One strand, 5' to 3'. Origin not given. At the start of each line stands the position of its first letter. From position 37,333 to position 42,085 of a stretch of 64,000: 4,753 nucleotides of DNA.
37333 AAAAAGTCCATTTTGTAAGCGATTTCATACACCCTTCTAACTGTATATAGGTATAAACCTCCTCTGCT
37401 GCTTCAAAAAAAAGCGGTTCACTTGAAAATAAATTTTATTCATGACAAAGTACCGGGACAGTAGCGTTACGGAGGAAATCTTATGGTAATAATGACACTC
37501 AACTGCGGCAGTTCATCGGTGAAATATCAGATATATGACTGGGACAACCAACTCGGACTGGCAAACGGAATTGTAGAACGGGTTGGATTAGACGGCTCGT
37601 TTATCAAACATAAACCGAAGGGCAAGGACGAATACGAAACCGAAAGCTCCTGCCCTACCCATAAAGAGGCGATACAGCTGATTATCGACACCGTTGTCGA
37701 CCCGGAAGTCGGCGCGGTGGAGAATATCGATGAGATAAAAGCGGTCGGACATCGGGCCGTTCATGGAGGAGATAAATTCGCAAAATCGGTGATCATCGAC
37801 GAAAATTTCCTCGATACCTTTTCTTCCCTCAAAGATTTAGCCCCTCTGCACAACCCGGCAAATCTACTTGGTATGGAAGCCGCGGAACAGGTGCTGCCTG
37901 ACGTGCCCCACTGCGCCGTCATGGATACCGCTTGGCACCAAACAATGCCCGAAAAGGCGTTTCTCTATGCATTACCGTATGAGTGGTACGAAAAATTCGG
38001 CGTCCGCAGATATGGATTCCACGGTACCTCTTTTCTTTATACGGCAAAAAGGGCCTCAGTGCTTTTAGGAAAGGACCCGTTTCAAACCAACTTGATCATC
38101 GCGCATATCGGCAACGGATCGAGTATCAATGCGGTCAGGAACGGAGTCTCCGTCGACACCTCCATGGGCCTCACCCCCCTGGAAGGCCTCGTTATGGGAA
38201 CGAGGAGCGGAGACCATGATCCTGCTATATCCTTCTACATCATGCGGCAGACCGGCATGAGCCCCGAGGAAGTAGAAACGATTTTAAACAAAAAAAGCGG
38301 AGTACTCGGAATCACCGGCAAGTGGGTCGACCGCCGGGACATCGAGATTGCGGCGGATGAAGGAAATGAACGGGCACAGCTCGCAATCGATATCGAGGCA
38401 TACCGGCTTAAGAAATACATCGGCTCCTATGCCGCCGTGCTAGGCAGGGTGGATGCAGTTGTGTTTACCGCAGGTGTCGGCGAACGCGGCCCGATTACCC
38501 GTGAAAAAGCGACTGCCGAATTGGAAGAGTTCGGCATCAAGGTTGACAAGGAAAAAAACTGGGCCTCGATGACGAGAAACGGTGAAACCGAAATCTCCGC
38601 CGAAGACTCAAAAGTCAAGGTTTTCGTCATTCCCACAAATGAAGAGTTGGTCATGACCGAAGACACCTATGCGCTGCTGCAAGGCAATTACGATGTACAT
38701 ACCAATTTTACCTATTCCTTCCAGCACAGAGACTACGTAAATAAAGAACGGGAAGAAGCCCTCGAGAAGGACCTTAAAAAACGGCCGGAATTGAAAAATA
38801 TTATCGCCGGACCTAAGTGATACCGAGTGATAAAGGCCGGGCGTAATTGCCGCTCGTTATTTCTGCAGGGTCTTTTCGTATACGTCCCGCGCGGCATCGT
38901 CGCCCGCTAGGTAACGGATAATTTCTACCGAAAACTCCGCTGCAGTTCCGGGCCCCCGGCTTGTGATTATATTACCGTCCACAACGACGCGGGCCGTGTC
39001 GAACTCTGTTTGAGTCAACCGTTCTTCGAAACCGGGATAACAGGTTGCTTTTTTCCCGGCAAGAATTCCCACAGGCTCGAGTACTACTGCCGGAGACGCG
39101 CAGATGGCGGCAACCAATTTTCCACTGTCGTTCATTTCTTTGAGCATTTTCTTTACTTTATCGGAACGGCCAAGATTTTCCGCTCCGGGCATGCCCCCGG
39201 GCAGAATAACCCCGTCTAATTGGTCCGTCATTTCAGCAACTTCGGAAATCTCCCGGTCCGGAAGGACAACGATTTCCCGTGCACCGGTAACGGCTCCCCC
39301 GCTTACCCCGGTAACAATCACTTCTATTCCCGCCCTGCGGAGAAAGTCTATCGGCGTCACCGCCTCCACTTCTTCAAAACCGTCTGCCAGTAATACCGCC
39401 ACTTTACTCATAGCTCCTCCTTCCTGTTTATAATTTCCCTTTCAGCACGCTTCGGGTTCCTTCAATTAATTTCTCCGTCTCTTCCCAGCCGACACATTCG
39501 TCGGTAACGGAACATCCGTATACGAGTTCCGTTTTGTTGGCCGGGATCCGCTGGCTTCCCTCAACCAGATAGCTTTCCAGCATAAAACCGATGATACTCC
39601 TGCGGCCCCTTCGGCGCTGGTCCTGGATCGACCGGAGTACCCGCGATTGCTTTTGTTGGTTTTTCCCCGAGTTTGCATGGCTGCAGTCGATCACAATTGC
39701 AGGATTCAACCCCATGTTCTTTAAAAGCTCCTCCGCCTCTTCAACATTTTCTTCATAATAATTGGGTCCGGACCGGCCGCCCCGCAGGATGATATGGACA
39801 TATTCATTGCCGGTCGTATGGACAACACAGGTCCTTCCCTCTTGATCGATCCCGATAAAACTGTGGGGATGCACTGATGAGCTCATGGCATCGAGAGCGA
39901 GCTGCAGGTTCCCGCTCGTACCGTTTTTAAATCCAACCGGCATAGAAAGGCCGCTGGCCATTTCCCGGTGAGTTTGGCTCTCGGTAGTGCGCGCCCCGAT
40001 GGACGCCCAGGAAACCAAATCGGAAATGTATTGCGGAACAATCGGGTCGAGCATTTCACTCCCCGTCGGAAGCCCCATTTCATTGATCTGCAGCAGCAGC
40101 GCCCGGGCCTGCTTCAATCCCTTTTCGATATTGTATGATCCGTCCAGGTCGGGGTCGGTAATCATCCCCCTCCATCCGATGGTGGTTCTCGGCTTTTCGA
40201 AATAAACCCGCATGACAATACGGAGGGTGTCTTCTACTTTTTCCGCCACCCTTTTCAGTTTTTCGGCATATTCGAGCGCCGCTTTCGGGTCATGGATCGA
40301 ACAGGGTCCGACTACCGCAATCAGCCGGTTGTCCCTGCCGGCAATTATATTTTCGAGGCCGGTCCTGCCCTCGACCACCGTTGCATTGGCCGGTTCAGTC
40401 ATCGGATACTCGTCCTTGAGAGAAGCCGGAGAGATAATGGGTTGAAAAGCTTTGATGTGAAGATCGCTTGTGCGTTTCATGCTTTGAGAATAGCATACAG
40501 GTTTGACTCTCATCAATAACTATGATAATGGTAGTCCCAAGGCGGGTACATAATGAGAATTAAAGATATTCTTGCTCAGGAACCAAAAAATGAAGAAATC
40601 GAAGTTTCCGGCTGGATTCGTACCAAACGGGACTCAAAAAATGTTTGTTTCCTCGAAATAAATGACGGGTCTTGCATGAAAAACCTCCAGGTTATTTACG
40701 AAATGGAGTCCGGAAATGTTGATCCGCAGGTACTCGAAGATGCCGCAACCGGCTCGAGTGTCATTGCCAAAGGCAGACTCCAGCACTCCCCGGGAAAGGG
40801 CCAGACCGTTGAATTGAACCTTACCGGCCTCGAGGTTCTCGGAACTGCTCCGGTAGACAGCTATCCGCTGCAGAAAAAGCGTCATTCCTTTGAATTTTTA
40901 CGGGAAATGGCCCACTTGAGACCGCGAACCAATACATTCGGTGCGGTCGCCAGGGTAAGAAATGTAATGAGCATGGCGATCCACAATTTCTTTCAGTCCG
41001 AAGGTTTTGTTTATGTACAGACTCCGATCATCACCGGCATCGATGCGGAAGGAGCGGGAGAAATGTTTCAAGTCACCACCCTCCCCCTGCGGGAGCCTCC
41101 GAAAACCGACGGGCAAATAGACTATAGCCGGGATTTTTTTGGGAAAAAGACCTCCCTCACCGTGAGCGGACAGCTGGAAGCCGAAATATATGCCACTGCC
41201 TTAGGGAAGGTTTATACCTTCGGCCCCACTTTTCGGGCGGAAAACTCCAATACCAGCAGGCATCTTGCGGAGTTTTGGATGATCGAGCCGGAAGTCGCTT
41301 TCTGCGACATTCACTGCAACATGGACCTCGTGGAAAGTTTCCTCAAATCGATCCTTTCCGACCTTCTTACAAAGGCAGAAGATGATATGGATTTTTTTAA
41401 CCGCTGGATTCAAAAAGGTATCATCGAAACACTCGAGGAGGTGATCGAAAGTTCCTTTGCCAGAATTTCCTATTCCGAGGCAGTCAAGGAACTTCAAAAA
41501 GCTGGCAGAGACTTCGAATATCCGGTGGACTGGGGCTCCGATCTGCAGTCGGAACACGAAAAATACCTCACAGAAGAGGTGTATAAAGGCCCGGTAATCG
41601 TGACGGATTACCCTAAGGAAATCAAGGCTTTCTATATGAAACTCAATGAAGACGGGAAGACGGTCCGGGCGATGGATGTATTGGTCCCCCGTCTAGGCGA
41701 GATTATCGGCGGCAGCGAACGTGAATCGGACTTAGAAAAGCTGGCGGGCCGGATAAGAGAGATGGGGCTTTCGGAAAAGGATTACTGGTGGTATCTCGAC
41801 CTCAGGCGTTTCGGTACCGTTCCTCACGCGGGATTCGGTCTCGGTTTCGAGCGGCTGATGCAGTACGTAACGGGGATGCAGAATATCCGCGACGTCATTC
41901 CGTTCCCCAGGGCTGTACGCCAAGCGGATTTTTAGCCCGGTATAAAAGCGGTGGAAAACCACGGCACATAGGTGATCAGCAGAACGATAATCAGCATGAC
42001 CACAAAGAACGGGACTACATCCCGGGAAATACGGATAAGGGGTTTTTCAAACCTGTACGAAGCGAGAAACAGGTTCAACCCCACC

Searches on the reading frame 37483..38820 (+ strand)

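Call 48: search_protein_families(library=pfam, proteins=[window:37483-38820:+], max_evalue=0.00001)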
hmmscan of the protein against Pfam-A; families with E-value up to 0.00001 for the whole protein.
window:37483-38820:+ (445 aa): 1 family
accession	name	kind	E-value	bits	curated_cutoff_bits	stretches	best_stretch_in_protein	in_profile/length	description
PF00871.23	Acetate_kinase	-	2.7e-146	487.7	22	1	3-392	2-391/392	Acetokinase family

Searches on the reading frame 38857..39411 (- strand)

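Call 48: search_protein_families(library=pfam, proteins=[window:38857-39411:-], max_evalue=0.00001)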
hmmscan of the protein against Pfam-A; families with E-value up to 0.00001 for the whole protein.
window:38857-39411:- (184 aa): 1 family
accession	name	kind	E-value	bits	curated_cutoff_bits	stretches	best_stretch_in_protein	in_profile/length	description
PF01965.30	DJ-1_PfpI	-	9.4e-46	156.1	26.6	1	3-166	2-164/165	DJ-1/PfpI family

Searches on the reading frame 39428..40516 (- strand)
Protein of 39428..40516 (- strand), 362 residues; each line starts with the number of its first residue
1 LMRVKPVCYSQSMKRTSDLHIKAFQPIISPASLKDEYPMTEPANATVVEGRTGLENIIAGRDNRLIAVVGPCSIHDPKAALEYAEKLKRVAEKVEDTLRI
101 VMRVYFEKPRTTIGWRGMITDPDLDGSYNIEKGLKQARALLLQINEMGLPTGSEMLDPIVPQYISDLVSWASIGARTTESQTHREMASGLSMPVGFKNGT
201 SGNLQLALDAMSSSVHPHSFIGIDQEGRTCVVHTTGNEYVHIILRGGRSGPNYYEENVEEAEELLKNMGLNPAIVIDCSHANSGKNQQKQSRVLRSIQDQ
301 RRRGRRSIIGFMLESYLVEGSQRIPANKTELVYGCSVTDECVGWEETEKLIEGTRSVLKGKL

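Call 48: search_protein_families(library=pfam, proteins=[window:39428-40516:-], max_evalue=0.00001)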
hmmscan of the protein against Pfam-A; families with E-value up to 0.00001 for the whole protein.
window:39428-40516:- (362 aa): 1 family
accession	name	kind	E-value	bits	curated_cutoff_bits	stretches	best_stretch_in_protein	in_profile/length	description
PF00793.26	DAHP_synth_1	-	1.9e-85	286.5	25.5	1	56-350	9-268/270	DAHP synthetase I family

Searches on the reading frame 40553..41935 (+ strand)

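Call 48: search_protein_families(library=pfam, proteins=[window:40553-41935:+], max_evalue=0.00001)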
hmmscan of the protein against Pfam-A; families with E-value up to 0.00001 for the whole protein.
window:40553-41935:+ (460 aa): 2 families
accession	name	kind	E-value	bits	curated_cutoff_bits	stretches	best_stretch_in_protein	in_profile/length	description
PF00152.25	tRNA-synt_2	-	6.1e-64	216.4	25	1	118-453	7-306/308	tRNA synthetases class II (D, K and N)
PF01336.31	tRNA_anti-codon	-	2.7e-09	37.3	27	1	17-96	2-75/75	OB-fold nucleic acid binding domain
